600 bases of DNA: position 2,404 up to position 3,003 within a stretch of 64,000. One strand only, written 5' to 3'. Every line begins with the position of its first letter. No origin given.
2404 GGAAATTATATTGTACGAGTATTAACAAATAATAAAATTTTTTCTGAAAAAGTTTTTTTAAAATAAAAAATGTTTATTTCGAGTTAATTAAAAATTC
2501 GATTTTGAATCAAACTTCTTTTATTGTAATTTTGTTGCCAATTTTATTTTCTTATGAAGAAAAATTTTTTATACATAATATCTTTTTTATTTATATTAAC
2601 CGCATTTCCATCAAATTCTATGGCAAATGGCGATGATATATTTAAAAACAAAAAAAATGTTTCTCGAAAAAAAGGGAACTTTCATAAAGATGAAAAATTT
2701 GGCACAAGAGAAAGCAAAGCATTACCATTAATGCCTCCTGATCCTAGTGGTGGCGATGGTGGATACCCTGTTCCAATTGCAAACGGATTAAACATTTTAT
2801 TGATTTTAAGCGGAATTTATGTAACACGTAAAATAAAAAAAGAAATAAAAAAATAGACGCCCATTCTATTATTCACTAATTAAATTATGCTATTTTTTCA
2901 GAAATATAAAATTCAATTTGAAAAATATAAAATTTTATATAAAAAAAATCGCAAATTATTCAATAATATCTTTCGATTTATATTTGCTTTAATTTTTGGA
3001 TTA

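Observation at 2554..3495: Short XrtF-like exosortase next to a 100-aa protein with a signature/TM/basic C-terminal tail: candidate sortase-substrate pair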

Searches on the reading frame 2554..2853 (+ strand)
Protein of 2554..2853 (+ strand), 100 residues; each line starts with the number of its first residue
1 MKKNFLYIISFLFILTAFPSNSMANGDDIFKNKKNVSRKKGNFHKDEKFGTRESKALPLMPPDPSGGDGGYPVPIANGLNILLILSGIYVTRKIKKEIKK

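Call 3: search_protein_families(library=ncbifam, proteins=[window:2554-2853:+], max_evalue=1)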
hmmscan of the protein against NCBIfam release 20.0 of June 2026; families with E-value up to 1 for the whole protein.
window:2554-2853:+ (100 aa): 0 families

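Call 4: search_protein_families(library=pfam, proteins=[window:2554-2853:+], max_evalue=1)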
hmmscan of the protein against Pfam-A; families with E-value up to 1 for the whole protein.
window:2554-2853:+ (100 aa): 0 families

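Call 5: search_protein_families(library=ncbifam, proteins=[window:2554-2853:+], max_evalue=10)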
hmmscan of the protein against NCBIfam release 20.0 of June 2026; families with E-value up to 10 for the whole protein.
seq(100 aa): 0 families

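Call 8: find_homologous_proteins(query=window:2554-2853:+, max_evalue=0.1)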
Query window:2554-2853:+ (100 aa): 3 proteins with E <= 0.1 among 24 candidates.
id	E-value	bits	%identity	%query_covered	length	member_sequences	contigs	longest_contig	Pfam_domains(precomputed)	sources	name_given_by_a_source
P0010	3.1e-59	215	100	100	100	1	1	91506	-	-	-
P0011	6.7e-26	108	71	78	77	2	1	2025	-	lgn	-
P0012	2.9e-25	106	69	78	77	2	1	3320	-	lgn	-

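Call 11: find_encoding_contigs(protein=P0011, flank=5000, max_places=3)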
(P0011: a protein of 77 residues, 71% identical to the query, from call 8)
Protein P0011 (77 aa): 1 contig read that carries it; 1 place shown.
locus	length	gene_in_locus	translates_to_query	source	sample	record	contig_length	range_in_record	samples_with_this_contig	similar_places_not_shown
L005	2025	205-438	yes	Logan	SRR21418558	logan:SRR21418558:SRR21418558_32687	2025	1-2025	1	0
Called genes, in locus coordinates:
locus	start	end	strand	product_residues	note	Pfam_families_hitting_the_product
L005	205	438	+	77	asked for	-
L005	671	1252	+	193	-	PF09721:Exosortase_EpsH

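Call 12: find_encoding_contigs(protein=P0012, flank=5000, max_places=3)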
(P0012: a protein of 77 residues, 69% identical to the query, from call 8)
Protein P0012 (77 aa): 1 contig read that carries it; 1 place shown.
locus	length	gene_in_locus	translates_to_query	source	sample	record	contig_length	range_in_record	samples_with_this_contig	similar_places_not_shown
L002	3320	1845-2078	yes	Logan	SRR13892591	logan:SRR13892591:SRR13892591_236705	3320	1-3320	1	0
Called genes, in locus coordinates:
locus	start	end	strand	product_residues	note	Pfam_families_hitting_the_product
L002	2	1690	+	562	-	?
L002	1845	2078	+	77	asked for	-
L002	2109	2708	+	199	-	PF09721:Exosortase_EpsH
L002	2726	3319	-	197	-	?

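Call 40: find_homologous_proteins(query=A4, max_evalue=10)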
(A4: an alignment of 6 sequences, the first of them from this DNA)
Query A4 (6 sequences) (100 aa, profile of the alignment): 29 proteins with E <= 10 among 8000 candidates.
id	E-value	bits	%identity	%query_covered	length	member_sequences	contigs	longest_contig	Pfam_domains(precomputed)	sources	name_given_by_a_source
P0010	4.1e-47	176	100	100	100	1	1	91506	-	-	-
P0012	1.1e-36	143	69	78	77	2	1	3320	-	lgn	-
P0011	1.2e-36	143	71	78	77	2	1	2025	-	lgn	-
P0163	7.9e-35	137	65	78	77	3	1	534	-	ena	-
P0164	1.2e-34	136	71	78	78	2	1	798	-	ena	-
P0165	1.6e-12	65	46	59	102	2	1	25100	-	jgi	jgi:hypothetical protein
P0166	9.5e-12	63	36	97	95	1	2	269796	-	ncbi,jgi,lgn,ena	ncbi:MAG: hypothetical protein WCX31_03845 [Salinivirgaceae bacterium]|jgi:hypothetical protein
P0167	2.0e-11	62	41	60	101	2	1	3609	-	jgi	jgi:hypothetical protein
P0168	7.1e-11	60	41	75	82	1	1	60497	-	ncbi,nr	ncbi:MAG: hypothetical protein JEZ09_01290 [Salinivirgaceae bacterium]|nr:hypothetical protein [Sali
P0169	2.5e-10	58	54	24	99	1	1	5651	-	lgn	-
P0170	7.0e-10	57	47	78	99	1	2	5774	-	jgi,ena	-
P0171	3.8e-9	54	45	62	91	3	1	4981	-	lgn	-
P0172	9.8e-9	53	39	51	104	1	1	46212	-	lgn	-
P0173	8.6e-8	50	40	90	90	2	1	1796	-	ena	-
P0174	4.4e-7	48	38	79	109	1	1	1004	-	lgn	-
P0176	9.5e-7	47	29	48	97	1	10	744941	-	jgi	jgi:hypothetical protein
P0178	1.9e-5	43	-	-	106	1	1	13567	-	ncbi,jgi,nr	ncbi:MAG: hypothetical protein GXO79_01365 [Chlorobi bacterium]|nr:hypothetical protein [Chlorobiota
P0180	8.4e-4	37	-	-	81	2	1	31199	-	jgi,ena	-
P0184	1.0e-1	31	35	26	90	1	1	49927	-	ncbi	-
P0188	7.8e+0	25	35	31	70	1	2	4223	-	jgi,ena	-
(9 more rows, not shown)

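Call 42: find_encoding_contigs(protein=P0166, flank=6000, max_places=1)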
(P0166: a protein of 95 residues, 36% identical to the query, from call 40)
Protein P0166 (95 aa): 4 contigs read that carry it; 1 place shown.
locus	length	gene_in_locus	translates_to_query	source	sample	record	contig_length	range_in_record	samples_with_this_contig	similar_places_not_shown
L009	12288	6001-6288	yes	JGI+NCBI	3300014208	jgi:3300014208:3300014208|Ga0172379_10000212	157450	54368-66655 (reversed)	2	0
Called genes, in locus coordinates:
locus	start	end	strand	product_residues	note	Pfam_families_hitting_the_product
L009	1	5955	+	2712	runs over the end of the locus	PF00041:fn3 (faint), PF10179:NDNF (faint), PF23376:Fn3_VIN3 (faint), PF16656:Pur_ac_phosph_N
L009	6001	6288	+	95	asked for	-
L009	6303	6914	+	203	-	PF09721:Exosortase_EpsH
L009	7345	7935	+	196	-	PF02622:DUF179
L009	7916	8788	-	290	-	PF01063:Aminotran_4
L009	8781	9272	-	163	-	PF08645:PNK3P, PF00702:Hydrolase (weak), PF13419:HAD_2, PF13242:Hydrolase_like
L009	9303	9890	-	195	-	PF01694:Rhomboid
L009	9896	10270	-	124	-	PF09345:SiaC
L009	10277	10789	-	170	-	PF01661:Macro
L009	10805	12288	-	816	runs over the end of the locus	PF01588:tRNA_bind, PF03483:B3_4, PF03484:B5, PF17759:tRNA_synthFbeta, PF03147:FDX-ACB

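Call 43: find_encoding_contigs(protein=P0176, flank=6000, max_places=1)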
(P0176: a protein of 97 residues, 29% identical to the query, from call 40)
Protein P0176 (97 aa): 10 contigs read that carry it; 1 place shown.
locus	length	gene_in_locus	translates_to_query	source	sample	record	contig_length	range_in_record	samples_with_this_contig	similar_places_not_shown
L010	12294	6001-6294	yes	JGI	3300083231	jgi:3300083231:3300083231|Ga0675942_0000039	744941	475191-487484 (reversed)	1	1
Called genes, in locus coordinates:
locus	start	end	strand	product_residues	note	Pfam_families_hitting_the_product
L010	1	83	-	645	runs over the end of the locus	PF03553:Na_H_antiporter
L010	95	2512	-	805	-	-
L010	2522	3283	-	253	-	PF02563:Poly_export, PF22461:SLBB_2 (weak)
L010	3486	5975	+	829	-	PF16656:Pur_ac_phosph_N (faint), PF18962:Por_Secre_tail (weak)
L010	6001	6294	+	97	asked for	-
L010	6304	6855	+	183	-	PF09721:Exosortase_EpsH (weak)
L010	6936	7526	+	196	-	PF02622:DUF179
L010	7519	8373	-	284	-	PF01063:Aminotran_4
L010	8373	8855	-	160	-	PF00702:Hydrolase, PF08645:PNK3P (weak), PF13419:HAD_2, PF13242:Hydrolase_like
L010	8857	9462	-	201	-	PF01694:Rhomboid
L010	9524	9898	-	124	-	PF09345:SiaC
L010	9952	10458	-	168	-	PF01661:Macro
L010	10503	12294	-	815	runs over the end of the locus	PF01588:tRNA_bind, PF03483:B3_4, PF03484:B5, PF17759:tRNA_synthFbeta, PF03147:FDX-ACB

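Call 44: find_encoding_contigs(protein=P0178, flank=6000, max_places=1)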
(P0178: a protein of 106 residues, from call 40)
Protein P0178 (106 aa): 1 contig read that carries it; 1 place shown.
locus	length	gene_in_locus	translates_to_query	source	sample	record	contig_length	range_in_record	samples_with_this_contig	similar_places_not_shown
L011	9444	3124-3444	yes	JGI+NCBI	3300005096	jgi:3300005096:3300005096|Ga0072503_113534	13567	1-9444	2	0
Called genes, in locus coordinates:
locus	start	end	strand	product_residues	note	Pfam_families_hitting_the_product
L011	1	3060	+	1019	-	?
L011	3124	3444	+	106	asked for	-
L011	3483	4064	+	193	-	PF09721:Exosortase_EpsH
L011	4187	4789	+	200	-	PF02622:DUF179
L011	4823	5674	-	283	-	PF01063:Aminotran_4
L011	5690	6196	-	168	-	PF00702:Hydrolase (faint), PF08645:PNK3P, PF13419:HAD_2 (weak), PF13242:Hydrolase_like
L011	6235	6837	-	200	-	PF01694:Rhomboid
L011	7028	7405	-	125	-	PF09345:SiaC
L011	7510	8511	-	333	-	PF06144:DNA_pol3_delta, PF21694:DNA_pol3_delta_C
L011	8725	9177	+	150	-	PF13588:HSDR_N_2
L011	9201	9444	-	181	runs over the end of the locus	PF13302:Acetyltransf_3, PF13420:Acetyltransf_4 (weak), PF00583:Acetyltransf_1 (weak)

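Call 45: find_encoding_contigs(protein=P0184, flank=6000, max_places=1)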
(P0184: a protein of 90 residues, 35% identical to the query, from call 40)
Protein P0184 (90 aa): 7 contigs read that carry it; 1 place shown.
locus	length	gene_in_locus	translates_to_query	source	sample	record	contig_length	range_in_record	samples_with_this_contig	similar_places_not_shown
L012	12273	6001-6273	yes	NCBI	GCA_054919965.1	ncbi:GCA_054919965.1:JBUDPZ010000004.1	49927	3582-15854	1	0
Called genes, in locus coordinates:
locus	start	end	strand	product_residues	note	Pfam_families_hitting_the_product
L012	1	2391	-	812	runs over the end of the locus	-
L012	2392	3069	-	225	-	PF02563:Poly_export, PF22461:SLBB_2 (weak)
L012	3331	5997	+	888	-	PF00041:fn3 (faint), PF16656:Pur_ac_phosph_N (faint)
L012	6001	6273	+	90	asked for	-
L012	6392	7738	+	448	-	PF07228:SpoIIE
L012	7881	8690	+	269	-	PF14326:DUF4384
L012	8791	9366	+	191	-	-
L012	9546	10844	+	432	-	-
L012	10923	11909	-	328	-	PF01820:Dala_Dala_lig_N, PF02222:ATP-grasp, PF02655:ATP-grasp_3, PF02786:CPSase_L_D2, PF07478:Dala_Dala_lig_C, PF13535:ATP-grasp_4 (weak)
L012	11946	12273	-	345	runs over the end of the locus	PF01479:S4, PF00849:PseudoU_synth_2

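Call 48: search_protein_families(library=ncbifam, proteins=[L009:6303-6911:+, L010:6304-6852:+, L011:3483-4061:+, P0166, P0176, P0178, P0184, P0180, P0165, P0188], max_evalue=10)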
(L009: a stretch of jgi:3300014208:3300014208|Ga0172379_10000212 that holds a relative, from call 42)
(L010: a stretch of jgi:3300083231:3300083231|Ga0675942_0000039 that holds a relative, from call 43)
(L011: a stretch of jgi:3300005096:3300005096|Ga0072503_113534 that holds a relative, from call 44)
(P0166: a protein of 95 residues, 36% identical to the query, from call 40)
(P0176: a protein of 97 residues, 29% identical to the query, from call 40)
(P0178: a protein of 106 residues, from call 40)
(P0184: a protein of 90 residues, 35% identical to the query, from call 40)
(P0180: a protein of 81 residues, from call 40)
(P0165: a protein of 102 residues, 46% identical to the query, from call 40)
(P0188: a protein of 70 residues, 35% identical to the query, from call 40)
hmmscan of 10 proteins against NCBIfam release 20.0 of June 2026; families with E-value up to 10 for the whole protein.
L009:6303-6911:+ (203 aa): 13 families
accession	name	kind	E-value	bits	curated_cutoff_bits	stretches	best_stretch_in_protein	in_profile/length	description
NF046081.1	exosort_XrtX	exception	3.6e-27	95.3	170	1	25-179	7-164/168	exosortase X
NF046083.1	exosort_XrtY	exception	2.2e-16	60.2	160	1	20-174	15-168/168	exosortase Y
TIGR04128.1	exoso_Fjoh_1448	exception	1.3e-15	58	90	1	16-178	7-173/174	exosortase family protein XrtF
TIGR04178.1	exo_archaeo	signature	1.7e-13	50.7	23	1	92-176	5-96/97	exosortase/archaeosortase family protein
TIGR04175.1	archaeo_artD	exception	6.5e-09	35.9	125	1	90-175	57-140/150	archaeosortase D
TIGR02602.1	8TM_EpsH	subfamily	2.3e-08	33.9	105.55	1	53-172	112-236/241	exosortase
TIGR03109.2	exosort_XrtA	exception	3.2e-05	23.5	208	1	52-173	130-255/261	exosortase A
TIGR04300.1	exosort_XrtM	exception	5.8e-05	23.6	125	1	87-173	54-140/150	exosortase family protein XrtM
TIGR04124.1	archaeo_artE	exception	0.00016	21.8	95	1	50-174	26-148/153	archaeosortase family protein ArtE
TIGR04144.1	archaeo_VPXXXP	exception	0.0023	17.9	150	1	52-176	27-152/156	archaeosortase B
TIGR04177.1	exosort_XrtH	exception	0.0024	17.9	86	1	54-175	31-153/158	exosortase H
NF033505.2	paceosortase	exception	0.069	13.2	80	1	52-176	24-147/167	pacearchaeosortase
TIGR04152.1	exosort_VPLPA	exception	0.23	10.5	400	1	50-170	111-236/486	VPLPA-CTERM-specific exosortase XrtD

L010:6304-6852:+ (183 aa): 7 families
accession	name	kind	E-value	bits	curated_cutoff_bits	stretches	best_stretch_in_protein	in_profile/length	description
NF046081.1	exosort_XrtX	exception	8.7e-19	68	170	1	29-179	12-162/168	exosortase X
TIGR04128.1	exoso_Fjoh_1448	exception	3.2e-15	56.8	90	1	15-178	3-171/174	exosortase family protein XrtF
TIGR04178.1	exo_archaeo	signature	4.4e-09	36.5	23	1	91-176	2-94/97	exosortase/archaeosortase family protein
TIGR04177.1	exosort_XrtH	exception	2.4e-05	24.4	86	1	45-178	21-154/158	exosortase H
TIGR04144.1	archaeo_VPXXXP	exception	2.9e-05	24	150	1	52-180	26-154/156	archaeosortase B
NF046083.1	exosort_XrtY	exception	0.00022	21.2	160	1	31-176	24-168/168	exosortase Y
TIGR04300.1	exosort_XrtM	exception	0.0015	19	125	1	91-174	56-141/150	exosortase family protein XrtM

L011:3483-4061:+ (193 aa): 13 families
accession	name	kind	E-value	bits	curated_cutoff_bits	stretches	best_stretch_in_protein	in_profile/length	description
NF046081.1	exosort_XrtX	exception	3.4e-29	101.9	170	1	27-185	7-166/168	exosortase X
TIGR04128.1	exoso_Fjoh_1448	exception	2.8e-16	60.2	90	1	51-183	40-174/174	exosortase family protein XrtF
TIGR04177.1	exosort_XrtH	exception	8e-16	58.4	86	1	35-183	10-157/158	exosortase H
TIGR04178.1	exo_archaeo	signature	2.1e-12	47.2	23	1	93-178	2-94/97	exosortase/archaeosortase family protein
TIGR04144.1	archaeo_VPXXXP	exception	6.4e-11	42.4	150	1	67-180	38-152/156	archaeosortase B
TIGR04175.1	archaeo_artD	exception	2.2e-10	40.7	125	1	46-183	16-144/150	archaeosortase D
NF046083.1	exosort_XrtY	exception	3.2e-07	30.4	160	1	54-178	45-168/168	exosortase Y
TIGR04300.1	exosort_XrtM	exception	9.5e-06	26.1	125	1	48-177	10-139/150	exosortase family protein XrtM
TIGR04124.1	archaeo_artE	exception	2e-05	24.7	95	1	52-179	24-149/153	archaeosortase family protein ArtE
TIGR04152.1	exosort_VPLPA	exception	3.4e-05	23.1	400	1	33-173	90-235/486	VPLPA-CTERM-specific exosortase XrtD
NF033770.1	exosort_XrtT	exception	0.00048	18.8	250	1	38-145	116-226/472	exosortase T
NF033505.2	paceosortase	exception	0.00099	19.2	80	1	84-183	50-150/167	pacearchaeosortase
TIGR04199.1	exosort_xrtJ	exception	0.84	8.5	200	1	34-144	119-233/522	exosortase J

P0166 (95 aa): 1 family
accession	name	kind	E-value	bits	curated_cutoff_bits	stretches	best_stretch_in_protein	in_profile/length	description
NF046080.1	PID_CTERM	domain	0.022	14.6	26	1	70-91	2-23/25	PID-CTERM protein-sorting domain-containing protein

P0176 (97 aa): 1 family
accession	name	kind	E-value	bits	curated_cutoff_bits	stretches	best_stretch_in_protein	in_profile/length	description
NF033507.3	Loki-CTERM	subfamily_domain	0.038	14.3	19.9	1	79-97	9-27/27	Loki-CTERM sorting domain-containing protein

P0178 (106 aa): 2 families
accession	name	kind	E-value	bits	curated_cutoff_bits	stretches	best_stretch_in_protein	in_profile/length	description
TIGR01167.1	LPXTG_anchor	domain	0.1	13.3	15.9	1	83-100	16-33/34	LPXTG cell wall anchor domain-containing protein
NF058670.1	sorting_LPXTATN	domain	0.23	11.8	32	1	82-99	15-32/32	LPxTATN C-terminal sorting signal domain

P0184 (90 aa): 2 families
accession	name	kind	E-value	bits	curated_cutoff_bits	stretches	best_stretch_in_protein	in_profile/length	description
TIGR01167.1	LPXTG_anchor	domain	0.14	12.8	15.9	1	62-88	8-33/34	LPXTG cell wall anchor domain-containing protein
NF058670.1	sorting_LPXTATN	domain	9.2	6.7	32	1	70-85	15-30/32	LPxTATN C-terminal sorting signal domain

P0180 (81 aa): 2 families
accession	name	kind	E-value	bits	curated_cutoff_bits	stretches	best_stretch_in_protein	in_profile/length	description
TIGR03867.1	MprA_tail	equivalog_domain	0.54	10.8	19.7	1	47-66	1-20/27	MprA protease, GlyGly-CTERM protein-sorting domain-containing form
TIGR01167.1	LPXTG_anchor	domain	0.93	10.3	15.9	1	48-74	7-32/34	LPXTG cell wall anchor domain-containing protein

P0165 (102 aa): 1 family
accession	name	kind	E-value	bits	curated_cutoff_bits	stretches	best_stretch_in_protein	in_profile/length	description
TIGR03063.1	srtB_target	domain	4.6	7.3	18.15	1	80-94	15-29/29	sortase B protein-sorting domain-containing protein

P0188 (70 aa): 0 families
